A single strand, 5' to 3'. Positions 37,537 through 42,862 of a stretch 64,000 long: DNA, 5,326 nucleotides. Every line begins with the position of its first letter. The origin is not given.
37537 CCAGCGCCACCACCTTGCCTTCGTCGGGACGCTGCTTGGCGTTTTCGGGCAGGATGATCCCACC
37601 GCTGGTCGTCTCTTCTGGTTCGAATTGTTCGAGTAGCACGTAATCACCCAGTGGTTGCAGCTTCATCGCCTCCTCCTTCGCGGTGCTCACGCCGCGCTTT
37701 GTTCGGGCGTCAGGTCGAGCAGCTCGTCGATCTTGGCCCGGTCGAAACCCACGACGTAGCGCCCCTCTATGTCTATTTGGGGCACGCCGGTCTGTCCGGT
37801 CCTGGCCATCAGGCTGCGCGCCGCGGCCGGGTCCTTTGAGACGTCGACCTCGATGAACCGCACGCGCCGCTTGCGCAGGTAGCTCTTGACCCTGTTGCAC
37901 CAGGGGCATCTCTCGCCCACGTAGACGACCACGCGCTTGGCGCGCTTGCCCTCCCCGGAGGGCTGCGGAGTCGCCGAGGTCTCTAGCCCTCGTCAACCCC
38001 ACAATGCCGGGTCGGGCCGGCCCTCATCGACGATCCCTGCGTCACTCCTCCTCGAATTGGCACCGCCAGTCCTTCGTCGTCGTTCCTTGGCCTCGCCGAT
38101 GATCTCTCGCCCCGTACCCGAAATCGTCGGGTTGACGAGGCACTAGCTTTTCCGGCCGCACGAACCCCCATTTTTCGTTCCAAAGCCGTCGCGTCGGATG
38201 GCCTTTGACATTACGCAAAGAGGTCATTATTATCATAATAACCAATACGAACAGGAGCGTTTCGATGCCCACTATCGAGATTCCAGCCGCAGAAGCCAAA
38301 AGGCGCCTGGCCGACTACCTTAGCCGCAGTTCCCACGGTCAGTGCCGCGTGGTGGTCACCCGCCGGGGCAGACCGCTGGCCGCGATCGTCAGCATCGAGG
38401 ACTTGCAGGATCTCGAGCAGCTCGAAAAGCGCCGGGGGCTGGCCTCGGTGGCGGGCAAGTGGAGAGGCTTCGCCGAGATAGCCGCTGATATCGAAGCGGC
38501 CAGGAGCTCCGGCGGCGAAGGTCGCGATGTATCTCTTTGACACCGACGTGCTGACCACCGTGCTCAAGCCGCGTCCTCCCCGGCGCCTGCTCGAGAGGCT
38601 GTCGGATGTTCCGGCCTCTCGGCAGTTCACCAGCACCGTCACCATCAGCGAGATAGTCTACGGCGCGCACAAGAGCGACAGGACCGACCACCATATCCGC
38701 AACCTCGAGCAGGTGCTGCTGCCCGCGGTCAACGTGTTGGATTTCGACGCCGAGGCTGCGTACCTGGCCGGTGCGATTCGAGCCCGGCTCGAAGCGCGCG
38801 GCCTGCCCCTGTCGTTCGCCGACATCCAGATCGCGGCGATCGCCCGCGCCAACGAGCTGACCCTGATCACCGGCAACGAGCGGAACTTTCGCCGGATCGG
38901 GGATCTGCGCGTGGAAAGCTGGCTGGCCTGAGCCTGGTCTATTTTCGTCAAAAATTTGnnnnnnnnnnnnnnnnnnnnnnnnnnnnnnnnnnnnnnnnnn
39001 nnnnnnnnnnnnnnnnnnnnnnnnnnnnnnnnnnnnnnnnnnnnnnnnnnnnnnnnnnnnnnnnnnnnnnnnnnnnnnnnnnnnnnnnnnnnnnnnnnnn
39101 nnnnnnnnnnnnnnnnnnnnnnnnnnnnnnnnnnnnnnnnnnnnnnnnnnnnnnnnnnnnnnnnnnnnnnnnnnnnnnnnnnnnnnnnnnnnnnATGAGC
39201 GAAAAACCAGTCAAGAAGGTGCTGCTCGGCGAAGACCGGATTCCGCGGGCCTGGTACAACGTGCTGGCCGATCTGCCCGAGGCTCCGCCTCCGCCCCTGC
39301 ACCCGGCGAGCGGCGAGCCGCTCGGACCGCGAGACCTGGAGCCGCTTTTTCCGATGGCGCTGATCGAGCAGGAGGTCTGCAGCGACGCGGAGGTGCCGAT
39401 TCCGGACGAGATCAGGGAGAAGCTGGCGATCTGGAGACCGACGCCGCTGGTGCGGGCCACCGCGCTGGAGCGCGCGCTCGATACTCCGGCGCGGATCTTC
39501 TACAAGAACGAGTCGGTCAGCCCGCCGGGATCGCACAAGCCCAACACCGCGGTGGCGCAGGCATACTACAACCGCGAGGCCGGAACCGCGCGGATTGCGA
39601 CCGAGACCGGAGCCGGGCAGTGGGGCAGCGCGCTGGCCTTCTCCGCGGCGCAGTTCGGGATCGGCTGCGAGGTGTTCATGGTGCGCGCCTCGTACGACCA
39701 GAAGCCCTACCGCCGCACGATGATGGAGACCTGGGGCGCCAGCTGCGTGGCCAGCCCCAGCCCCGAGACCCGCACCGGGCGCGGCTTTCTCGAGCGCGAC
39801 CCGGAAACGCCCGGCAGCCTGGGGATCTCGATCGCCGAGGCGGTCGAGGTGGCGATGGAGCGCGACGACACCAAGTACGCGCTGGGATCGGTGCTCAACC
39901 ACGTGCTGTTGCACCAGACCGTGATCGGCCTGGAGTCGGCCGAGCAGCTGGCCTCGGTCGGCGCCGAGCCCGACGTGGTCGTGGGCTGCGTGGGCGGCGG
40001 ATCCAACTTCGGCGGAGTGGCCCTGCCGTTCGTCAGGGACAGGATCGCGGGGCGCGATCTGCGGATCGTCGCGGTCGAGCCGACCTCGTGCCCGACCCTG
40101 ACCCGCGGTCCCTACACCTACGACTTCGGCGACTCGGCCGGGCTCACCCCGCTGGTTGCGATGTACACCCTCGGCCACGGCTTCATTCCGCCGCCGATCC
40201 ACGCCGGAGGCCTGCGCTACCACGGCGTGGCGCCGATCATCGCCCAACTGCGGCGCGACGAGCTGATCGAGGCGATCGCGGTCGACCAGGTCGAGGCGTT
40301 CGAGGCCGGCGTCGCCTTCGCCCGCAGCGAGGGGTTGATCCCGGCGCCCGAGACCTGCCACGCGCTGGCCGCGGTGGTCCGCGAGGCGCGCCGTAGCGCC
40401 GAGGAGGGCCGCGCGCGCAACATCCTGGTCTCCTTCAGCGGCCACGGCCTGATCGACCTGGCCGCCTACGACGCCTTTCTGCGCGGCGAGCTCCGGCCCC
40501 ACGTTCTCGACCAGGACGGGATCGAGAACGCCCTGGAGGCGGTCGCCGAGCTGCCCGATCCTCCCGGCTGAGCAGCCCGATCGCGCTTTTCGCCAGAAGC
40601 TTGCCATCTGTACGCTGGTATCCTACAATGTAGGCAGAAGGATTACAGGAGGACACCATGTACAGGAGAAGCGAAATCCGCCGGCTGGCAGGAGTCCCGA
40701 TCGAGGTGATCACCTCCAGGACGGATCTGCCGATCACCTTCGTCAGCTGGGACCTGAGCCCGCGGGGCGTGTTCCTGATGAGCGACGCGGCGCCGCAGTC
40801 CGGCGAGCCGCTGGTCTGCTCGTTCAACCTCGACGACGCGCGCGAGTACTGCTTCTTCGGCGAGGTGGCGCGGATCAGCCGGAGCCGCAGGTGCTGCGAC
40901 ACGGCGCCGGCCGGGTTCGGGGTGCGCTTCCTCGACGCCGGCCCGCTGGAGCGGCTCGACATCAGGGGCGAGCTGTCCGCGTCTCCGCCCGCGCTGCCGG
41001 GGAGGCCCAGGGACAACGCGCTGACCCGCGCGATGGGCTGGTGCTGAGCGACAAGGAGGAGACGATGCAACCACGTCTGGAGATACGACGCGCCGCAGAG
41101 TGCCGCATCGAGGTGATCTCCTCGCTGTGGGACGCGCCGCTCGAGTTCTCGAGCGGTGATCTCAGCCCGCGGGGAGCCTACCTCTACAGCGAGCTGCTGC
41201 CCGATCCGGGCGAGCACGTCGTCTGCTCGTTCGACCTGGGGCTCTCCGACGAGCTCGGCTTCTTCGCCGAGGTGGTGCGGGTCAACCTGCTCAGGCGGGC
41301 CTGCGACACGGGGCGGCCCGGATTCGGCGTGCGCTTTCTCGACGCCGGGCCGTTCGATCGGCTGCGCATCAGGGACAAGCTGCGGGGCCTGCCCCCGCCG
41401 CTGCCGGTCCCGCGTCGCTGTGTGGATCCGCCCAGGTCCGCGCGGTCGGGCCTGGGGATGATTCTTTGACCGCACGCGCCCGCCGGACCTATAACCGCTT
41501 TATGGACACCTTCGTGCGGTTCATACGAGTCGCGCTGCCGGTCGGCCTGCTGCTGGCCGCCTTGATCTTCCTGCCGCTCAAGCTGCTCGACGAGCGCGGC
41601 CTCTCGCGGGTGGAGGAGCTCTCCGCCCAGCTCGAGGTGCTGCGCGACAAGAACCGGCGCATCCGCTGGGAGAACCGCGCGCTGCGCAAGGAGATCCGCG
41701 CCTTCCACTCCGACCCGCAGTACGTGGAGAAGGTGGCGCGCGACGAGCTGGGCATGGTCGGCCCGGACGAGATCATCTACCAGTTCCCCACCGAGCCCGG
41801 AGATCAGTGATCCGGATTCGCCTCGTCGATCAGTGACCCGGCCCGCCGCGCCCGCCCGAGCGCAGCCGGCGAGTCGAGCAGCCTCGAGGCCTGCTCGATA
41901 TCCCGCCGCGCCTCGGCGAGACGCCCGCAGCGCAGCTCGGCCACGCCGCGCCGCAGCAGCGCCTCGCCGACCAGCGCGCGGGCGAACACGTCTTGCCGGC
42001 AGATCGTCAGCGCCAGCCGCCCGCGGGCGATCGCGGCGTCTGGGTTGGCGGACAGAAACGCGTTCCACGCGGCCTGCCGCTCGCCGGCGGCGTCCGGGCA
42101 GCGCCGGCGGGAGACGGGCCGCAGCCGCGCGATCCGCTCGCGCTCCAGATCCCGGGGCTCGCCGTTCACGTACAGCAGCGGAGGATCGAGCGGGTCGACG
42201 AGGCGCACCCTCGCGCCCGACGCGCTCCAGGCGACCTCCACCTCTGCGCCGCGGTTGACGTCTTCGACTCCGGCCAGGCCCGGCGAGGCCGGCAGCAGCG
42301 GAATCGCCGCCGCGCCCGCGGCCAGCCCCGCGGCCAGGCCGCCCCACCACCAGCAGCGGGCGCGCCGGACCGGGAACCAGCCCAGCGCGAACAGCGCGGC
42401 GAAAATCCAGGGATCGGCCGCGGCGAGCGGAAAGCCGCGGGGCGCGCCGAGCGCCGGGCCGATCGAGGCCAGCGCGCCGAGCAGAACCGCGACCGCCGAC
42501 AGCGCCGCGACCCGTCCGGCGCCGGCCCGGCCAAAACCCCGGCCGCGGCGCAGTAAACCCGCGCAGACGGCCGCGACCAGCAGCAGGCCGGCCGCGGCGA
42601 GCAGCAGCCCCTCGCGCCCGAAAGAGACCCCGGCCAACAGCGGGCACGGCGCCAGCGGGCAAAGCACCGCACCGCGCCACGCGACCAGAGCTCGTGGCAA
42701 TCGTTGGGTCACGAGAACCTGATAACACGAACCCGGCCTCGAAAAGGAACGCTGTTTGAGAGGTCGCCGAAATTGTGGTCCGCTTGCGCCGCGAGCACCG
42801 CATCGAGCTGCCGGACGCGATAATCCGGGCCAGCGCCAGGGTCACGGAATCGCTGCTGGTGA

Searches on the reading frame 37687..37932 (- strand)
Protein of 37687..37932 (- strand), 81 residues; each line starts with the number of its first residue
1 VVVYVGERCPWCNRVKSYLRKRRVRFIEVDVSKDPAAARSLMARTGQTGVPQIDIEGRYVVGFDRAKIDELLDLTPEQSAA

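Call 18: find_encoding_contigs(protein=window:37687-37932:-, flank=10000, max_places=10)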
Protein window:37687-37932:- (81 aa): 1 contig read that carries it; 1 place shown.
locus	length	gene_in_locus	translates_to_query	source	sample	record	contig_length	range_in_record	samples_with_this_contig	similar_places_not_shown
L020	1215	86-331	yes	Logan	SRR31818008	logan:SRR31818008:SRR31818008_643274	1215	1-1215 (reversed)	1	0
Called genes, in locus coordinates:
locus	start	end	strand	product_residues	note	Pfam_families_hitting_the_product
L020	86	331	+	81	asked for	PF00462:Glutaredoxin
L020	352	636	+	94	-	PF00166:Cpn10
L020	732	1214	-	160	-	?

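Call 20: search_protein_families(library=pfam, max_evalue=0.01, proteins=[window:37687-37932:-])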
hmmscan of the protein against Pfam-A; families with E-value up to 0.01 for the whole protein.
window:37687-37932:- (81 aa): 3 families
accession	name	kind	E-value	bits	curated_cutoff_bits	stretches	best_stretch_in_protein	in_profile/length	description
PF00462.30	Glutaredoxin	-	9.7e-18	64.6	22.9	1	2-60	2-60/60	Glutaredoxin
PF13417.12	GST_N_3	-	0.0033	18.2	22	1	7-60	5-57/75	Glutathione S-transferase, N-terminal domain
PF13409.12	GST_N_2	-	0.0061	17.6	25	1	9-60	2-57/70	Glutathione S-transferase, N-terminal domain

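Call 57: list_cluster_members(proteins=[window:37687-37932:-, window:37382-37666:-, window:38265-38540:+, window:26815-27228:-, window:27236-28603:-, window:22691-23272:-, window:21719-22669:+, window:25195-25413:+, window:40658-41047:+, window:41466-41810:+])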
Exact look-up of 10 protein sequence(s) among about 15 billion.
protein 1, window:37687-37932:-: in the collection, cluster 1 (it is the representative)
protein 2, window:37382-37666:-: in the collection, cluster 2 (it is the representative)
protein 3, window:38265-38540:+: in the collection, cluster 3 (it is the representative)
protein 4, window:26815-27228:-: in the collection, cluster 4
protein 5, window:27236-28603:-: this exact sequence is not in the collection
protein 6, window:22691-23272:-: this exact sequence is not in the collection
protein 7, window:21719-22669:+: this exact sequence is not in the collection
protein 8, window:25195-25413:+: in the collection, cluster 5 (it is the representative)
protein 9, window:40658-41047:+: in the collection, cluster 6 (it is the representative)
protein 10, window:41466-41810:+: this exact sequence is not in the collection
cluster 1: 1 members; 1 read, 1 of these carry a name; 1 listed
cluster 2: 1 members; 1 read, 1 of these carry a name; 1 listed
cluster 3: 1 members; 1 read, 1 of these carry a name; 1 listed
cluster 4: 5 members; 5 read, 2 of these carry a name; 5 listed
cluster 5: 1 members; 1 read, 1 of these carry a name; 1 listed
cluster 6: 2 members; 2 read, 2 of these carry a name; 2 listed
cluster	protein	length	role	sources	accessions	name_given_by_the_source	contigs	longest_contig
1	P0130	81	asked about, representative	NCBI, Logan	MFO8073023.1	MAG: glutaredoxin domain-containing protein [Polyangia bacterium]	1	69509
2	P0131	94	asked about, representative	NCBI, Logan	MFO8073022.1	MAG: co-chaperone GroES [Polyangia bacterium]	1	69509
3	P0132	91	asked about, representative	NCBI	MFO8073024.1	MAG: type II toxin-antitoxin system prevent-host-death family antitoxin [Polyangia ...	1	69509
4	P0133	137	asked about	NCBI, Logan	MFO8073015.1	MAG: NUDIX domain-containing protein [Polyangia bacterium]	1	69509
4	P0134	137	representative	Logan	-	-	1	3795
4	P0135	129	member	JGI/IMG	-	8-oxo-dGTP diphosphatase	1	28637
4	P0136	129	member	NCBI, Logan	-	-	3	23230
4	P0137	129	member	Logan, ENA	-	-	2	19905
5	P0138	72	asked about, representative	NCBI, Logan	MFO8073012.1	MAG: hypothetical protein R6V85_14160 [Polyangia bacterium]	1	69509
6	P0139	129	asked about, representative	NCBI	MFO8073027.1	MAG: PilZ domain-containing protein [Polyangia bacterium]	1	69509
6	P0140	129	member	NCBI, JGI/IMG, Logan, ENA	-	hypothetical protein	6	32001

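Call 58: find_encoding_contigs(protein=P0136, flank=10000, max_places=4)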
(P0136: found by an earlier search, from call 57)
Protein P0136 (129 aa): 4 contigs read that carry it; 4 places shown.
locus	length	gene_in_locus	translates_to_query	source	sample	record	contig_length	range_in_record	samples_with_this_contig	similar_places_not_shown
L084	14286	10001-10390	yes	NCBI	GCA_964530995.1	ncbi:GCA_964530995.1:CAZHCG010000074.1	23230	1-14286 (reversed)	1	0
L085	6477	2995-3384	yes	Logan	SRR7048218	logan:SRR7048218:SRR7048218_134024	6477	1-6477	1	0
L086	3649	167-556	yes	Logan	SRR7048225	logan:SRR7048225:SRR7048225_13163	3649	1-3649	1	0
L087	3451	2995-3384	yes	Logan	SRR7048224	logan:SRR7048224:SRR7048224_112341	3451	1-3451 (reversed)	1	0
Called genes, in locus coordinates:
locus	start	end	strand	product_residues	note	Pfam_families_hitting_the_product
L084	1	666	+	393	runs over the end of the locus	PF00557:Peptidase_M24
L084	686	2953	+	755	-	PF03169:OPT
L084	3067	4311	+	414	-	PF00158:Sigma54_activat, PF14532:Sigma54_activ_2, PF00004:AAA (faint), PF07728:AAA_5 (weak), PF25601:AAA_lid_14, PF02954:HTH_8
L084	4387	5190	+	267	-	PF01875:Memo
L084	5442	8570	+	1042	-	PF03130:HEAT_PBS (faint), PF00884:Sulfatase, PF16347:SGSH_C, PF13646:HEAT_2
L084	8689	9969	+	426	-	PF09976:TPR_21 (faint), PF13432:TPR_16 (weak), PF14559:TPR_19, PF23914:TPR_CcmH_CycH (weak), PF25063:ARM_TT21_C (weak), PF13432:TPR_16, PF14559:TPR_19 (weak), PF13424:TPR_12 (weak), +19 more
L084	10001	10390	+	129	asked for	PF00293:NUDIX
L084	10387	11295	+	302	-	PF01008:IF-2B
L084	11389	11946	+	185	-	PF05559:DUF763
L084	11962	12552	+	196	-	PF05559:DUF763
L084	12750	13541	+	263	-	PF00691:OmpA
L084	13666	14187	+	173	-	-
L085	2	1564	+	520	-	?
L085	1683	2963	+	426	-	PF09976:TPR_21 (faint), PF13432:TPR_16 (weak), PF14559:TPR_19, PF23914:TPR_CcmH_CycH (weak), PF25063:ARM_TT21_C (weak), PF13432:TPR_16, PF14559:TPR_19 (weak), PF13424:TPR_12 (weak), +19 more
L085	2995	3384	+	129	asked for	PF00293:NUDIX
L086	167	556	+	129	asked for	PF00293:NUDIX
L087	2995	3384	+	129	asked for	PF00293:NUDIX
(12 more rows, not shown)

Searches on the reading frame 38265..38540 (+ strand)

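Call 20: search_protein_families(library=pfam, max_evalue=0.01, proteins=[window:38265-38540:+])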
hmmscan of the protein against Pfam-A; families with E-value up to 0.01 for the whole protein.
window:38265-38540:+ (91 aa): 1 family
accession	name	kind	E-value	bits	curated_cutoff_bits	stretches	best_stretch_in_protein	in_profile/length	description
PF02604.26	PhdYeFM_antitox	-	7.4e-11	42.1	29.8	1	6-54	4-51/74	Antitoxin Phd_YefM, type II toxin-antitoxin system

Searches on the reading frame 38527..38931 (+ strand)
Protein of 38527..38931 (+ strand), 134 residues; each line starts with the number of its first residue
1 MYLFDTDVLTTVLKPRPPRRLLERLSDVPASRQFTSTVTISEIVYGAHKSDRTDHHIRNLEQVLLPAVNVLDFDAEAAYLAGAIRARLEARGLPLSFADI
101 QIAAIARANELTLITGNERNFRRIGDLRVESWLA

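Call 20: search_protein_families(library=pfam, max_evalue=0.01, proteins=[window:38527-38931:+])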
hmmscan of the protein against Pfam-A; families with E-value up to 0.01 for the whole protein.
window:38527-38931:+ (134 aa): 1 family
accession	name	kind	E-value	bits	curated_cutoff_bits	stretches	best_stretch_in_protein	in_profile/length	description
PF01850.27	PIN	-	7.4e-17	62.5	23.6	1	2-126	1-119/120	PIN domain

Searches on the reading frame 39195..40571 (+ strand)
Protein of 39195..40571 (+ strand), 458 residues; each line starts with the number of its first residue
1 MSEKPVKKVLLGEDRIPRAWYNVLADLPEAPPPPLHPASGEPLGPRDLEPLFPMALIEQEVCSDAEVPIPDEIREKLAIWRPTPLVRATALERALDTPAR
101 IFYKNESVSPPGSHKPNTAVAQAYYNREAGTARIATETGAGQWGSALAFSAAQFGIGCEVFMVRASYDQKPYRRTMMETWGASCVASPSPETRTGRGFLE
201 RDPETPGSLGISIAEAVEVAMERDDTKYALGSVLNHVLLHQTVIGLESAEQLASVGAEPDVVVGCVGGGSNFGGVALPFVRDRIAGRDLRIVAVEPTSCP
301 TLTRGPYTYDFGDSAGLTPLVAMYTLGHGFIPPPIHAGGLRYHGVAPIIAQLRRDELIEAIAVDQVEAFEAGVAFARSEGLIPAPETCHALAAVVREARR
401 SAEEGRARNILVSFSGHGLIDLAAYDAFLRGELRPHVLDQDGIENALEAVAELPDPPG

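Call 52: list_cluster_members(proteins=[window:39195-40571:+, window:35226-37286:+, window:25910-26818:-, window:38527-38931:+, window:23383-24174:-, window:24468-24995:-])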
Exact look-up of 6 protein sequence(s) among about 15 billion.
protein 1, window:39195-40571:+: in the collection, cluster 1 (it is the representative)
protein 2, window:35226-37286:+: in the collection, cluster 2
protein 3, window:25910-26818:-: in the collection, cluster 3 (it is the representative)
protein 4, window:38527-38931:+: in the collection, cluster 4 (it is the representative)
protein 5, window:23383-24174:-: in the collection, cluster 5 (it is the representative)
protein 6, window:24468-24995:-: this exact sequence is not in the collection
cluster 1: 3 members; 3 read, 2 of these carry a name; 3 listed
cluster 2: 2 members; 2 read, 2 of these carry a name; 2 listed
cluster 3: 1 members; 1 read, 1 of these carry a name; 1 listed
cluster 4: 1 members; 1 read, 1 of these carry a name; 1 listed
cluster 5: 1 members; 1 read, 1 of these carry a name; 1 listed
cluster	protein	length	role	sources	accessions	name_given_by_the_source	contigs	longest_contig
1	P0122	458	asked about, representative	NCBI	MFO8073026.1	MAG: TrpB-like pyridoxal phosphate-dependent enzyme [Polyangia bacterium]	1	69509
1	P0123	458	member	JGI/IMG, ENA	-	tryptophan synthase beta chain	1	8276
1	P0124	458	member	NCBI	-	-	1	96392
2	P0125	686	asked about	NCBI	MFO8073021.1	MAG: (Fe-S)-binding protein [Polyangia bacterium]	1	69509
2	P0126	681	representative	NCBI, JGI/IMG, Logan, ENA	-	Fe-S oxidoreductase/nitrate reductase gamma subunit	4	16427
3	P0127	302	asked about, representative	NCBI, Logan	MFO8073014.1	MAG: hypothetical protein R6V85_14170 [Polyangia bacterium]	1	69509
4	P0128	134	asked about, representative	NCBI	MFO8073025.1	MAG: PIN domain-containing protein [Polyangia bacterium]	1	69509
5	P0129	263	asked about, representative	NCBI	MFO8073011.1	MAG: OmpA family protein [Polyangia bacterium]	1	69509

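Call 53: find_encoding_contigs(protein=P0124, flank=10000)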
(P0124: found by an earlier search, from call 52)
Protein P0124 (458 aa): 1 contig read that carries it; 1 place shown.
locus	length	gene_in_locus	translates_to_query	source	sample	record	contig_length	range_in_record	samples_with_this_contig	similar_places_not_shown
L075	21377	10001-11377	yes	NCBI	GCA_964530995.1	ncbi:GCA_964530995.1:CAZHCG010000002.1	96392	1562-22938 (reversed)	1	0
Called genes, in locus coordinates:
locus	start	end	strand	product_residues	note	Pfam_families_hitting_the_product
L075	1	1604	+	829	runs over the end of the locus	PF01734:Patatin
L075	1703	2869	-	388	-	-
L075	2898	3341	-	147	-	PF03692:CxxCxxCC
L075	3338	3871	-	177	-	PF00583:Acetyltransf_1, PF13508:Acetyltransf_7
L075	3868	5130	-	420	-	PF04015:DUF362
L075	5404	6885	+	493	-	PF02347:GDC-P, PF00266:Aminotran_5 (weak), PF21478:GcvP2_C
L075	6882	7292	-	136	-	-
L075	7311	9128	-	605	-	PF01656:CbiA, PF10609:ParA, PF13614:AAA_31 (weak), PF12837:Fer4_6 (weak), PF12838:Fer4_7 (weak), PF01656:CbiA, PF12838:Fer4_7, PF14697:Fer4_21, +16 more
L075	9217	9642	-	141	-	-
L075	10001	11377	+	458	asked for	PF00291:PALP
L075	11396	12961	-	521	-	-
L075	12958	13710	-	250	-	PF03167:UDG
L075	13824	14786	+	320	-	PF00882:Zn_dep_PLPC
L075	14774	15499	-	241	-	PF16697:Yop-YscD_cpl, PF00498:FHA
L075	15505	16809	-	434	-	-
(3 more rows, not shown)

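Call 54: find_encoding_contigs(protein=P0123, flank=10000)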
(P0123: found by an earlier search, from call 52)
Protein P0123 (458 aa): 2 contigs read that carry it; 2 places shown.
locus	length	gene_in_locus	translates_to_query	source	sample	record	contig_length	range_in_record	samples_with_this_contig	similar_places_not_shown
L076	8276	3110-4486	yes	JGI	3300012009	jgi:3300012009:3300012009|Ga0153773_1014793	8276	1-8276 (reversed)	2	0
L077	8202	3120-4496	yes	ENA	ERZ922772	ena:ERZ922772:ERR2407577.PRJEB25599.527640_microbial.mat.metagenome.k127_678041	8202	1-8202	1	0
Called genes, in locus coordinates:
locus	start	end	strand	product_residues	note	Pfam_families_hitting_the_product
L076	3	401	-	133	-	?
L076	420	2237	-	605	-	PF01656:CbiA, PF10609:ParA, PF13614:AAA_31 (weak), PF12837:Fer4_6 (weak), PF12838:Fer4_7 (weak), PF01656:CbiA, PF12838:Fer4_7, PF14697:Fer4_21, +16 more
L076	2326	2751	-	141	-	-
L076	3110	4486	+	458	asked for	PF00291:PALP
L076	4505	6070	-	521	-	-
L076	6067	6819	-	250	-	PF03167:UDG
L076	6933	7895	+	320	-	PF00882:Zn_dep_PLPC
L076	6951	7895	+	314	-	PF00882:Zn_dep_PLPC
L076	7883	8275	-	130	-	?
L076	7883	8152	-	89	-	PF16697:Yop-YscD_cpl, PF00498:FHA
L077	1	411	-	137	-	?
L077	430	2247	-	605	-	PF01656:CbiA, PF10609:ParA, PF13614:AAA_31 (weak), PF12837:Fer4_6 (weak), PF12838:Fer4_7 (weak), PF01656:CbiA, PF12838:Fer4_7, PF14697:Fer4_21, +16 more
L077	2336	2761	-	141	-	-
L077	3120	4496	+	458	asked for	PF00291:PALP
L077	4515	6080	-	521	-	-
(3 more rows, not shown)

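Call 55: find_encoding_contigs(protein=P0126, flank=10000, max_places=6)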
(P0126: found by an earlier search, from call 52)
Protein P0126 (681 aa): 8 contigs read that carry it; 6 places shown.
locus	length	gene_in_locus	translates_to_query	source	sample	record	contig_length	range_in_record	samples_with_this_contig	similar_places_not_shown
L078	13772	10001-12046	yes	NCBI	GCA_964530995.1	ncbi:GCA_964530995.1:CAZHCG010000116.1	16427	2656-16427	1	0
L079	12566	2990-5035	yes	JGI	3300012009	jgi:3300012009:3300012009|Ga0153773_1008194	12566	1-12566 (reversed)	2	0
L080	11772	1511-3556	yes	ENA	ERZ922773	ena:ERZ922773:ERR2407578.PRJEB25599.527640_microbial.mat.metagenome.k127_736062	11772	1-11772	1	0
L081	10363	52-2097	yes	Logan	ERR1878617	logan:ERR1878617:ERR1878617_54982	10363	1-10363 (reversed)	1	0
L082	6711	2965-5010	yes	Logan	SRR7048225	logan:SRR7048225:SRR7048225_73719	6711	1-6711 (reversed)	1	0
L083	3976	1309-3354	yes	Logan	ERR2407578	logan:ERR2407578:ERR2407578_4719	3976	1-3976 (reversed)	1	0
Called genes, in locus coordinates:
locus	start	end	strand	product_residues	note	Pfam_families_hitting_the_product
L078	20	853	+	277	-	PF02673:BacA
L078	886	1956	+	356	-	PF00483:NTP_transferase, PF12804:NTP_transf_3, PF22640:ManC_GMP_beta-helix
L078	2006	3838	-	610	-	PF00939:Na_sulph_symp (weak), PF03600:CitMHS, PF02080:TrkA_C, PF00939:Na_sulph_symp, PF03600:CitMHS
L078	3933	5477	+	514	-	PF00989:PAS, PF13188:PAS_8 (faint), PF08448:PAS_4 (weak), PF13426:PAS_9 (weak), PF00512:HisKA (faint), PF02518:HATPase_c, PF00072:Response_reg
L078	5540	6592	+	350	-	PF16697:Yop-YscD_cpl, PF00498:FHA, PF16697:Yop-YscD_cpl, PF00498:FHA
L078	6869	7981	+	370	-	-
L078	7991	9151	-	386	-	PF00515:TPR_1 (faint), PF07719:TPR_2 (faint), PF13174:TPR_6 (faint), PF13176:TPR_7 (faint), PF14559:TPR_19, PF13432:TPR_16, PF25063:ARM_TT21_C, PF13432:TPR_16, +10 more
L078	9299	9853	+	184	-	-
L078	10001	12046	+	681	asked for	PF12838:Fer4_7 (faint), PF13183:Fer4_8, PF13187:Fer4_9 (weak), PF13237:Fer4_10 (weak), PF13534:Fer4_17 (weak), PF02754:CCG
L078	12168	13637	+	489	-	-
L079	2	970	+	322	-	?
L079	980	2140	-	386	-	-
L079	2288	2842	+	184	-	-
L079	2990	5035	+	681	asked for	PF12838:Fer4_7 (faint), PF13183:Fer4_8, PF13187:Fer4_9 (weak), PF13237:Fer4_10 (weak), PF13534:Fer4_17 (weak), PF02754:CCG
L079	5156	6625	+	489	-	-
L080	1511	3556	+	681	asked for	PF12838:Fer4_7 (faint), PF13183:Fer4_8, PF13187:Fer4_9 (weak), PF13237:Fer4_10 (weak), PF13534:Fer4_17 (weak), PF02754:CCG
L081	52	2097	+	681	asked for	PF12838:Fer4_7 (faint), PF13183:Fer4_8, PF13187:Fer4_9 (weak), PF13237:Fer4_10 (weak), PF13534:Fer4_17 (weak), PF02754:CCG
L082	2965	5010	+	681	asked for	PF12838:Fer4_7 (faint), PF13183:Fer4_8, PF13187:Fer4_9 (weak), PF13237:Fer4_10 (weak), PF13534:Fer4_17 (weak), PF02754:CCG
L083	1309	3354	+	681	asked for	PF12838:Fer4_7 (faint), PF13183:Fer4_8, PF13187:Fer4_9 (weak), PF13237:Fer4_10 (weak), PF13534:Fer4_17 (weak), PF02754:CCG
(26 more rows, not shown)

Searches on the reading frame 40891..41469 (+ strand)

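Call 76: search_protein_families(library=pfam, max_evalue=0.01, proteins=[window:40891-41469:+])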
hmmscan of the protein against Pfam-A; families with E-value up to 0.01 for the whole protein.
window:40891-41469:+ (192 aa): 1 family
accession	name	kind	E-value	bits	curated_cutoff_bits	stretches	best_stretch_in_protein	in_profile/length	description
PF07238.19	PilZ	-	6.9e-06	26.8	22.5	1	69-157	8-93/102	PilZ domain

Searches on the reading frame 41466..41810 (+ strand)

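Call 76: search_protein_families(library=pfam, max_evalue=0.01, proteins=[window:41466-41810:+])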
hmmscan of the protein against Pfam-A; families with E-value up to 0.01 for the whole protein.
window:41466-41810:+ (114 aa): 1 family
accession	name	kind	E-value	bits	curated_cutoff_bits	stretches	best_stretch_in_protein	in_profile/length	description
PF04977.20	DivIC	-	3.9e-17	62.3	28.9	1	43-109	13-79/80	Septum formation initiator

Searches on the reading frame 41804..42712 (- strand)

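Call 76: search_protein_families(library=pfam, max_evalue=0.01, proteins=[window:41804-42712:-])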
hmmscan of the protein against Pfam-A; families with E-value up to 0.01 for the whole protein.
window:41804-42712:- (302 aa): 1 family
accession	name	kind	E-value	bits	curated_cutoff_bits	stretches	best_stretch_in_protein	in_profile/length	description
PF07719.23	TPR_2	-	0.0066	16.9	27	0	250-278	2-30/34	Tetratricopeptide repeat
